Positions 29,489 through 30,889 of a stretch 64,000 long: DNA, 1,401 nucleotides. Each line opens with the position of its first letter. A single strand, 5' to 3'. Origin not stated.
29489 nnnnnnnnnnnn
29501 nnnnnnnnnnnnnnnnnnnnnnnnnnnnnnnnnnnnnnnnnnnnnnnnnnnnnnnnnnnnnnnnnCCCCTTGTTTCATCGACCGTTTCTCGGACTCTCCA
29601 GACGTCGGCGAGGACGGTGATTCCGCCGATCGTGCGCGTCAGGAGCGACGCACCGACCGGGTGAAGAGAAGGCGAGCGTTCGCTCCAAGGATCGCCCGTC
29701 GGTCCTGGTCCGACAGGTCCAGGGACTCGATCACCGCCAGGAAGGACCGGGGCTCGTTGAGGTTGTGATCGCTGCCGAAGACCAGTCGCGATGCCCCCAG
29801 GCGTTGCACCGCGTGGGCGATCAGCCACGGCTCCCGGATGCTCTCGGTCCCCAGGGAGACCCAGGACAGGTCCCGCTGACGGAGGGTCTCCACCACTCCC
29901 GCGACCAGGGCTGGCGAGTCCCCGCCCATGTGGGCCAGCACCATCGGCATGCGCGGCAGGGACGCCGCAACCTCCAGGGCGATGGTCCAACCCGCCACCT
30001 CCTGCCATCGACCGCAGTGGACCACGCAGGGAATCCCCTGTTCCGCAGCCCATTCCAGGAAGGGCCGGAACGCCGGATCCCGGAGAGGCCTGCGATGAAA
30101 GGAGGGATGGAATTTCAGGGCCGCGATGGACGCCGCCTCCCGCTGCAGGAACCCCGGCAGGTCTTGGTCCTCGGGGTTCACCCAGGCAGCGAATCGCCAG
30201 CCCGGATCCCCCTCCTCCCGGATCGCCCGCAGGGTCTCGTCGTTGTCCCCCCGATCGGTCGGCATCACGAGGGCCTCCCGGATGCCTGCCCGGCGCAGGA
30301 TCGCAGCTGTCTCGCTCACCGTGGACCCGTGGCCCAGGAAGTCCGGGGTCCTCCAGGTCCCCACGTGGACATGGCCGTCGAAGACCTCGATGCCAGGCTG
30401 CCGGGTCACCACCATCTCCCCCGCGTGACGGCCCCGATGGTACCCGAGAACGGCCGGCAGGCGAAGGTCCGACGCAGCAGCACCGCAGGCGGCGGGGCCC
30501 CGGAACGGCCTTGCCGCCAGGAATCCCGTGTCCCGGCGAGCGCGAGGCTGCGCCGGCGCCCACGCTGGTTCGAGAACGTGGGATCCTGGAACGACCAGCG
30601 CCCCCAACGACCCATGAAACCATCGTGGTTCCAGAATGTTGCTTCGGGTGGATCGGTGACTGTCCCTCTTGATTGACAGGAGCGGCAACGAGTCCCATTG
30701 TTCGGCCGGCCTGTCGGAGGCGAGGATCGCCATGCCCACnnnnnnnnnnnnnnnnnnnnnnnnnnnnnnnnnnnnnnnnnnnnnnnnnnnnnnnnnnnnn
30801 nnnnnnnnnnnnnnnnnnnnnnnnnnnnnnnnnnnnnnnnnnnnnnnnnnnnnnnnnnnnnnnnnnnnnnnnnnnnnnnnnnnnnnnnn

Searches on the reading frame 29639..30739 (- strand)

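Call 26: search_protein_families(library=pfam, proteins=[window:29639-30739:-], max_evalue=0.00001)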
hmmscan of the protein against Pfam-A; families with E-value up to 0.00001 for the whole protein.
window:29639-30739:- (366 aa): 1 family
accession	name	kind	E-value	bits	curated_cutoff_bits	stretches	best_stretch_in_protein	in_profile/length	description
PF04909.20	Amidohydro_2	-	7.3e-21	75.6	26.4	1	156-359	56-287/289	Amidohydrolase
